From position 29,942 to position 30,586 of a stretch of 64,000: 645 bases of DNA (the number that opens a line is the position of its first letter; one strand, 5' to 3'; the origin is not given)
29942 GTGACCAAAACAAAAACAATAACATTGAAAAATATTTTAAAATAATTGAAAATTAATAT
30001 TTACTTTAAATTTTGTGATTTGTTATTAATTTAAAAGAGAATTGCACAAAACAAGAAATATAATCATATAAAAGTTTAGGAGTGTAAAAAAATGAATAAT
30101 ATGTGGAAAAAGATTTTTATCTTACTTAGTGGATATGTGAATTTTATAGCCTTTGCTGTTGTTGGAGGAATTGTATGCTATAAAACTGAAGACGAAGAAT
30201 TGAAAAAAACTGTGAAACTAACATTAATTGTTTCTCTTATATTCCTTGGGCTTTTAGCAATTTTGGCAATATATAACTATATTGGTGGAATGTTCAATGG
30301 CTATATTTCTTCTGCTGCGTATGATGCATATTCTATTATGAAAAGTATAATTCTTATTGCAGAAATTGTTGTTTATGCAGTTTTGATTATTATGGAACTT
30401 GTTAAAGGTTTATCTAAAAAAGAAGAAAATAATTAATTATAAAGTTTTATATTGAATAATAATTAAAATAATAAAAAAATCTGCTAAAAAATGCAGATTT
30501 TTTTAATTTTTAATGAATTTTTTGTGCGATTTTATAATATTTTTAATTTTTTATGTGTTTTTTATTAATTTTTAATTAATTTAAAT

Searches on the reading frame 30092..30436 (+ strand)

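Call 39: search_protein_families(library=pfam, proteins=[window:30092-30436:+], max_evalue=10)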
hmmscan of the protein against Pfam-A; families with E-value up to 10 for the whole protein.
window:30092-30436:+ (114 aa): 5 families
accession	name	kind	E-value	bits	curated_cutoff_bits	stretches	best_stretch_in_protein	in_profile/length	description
PF10864.13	DUF2663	-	0.004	18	25.2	1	27-113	5-83/127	Protein of unknown function (DUF2663)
PF13520.12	AA_permease_2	-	0.0059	16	27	2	3-88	185-268/427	Amino acid permease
PF07264.17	EI24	-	0.066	13.8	32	1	9-98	17-120/199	Sulfate transporter CysZ/Etoposide-induced protein 2.4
PF12669.12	FeoB_associated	-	1.7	9.4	27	1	86-110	3-25/44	FeoB-associated Cys-rich membrane protein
PF20040.4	DUF6442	-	1.9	9.2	25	1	49-107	41-98/102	Family of unknown function (DUF6442)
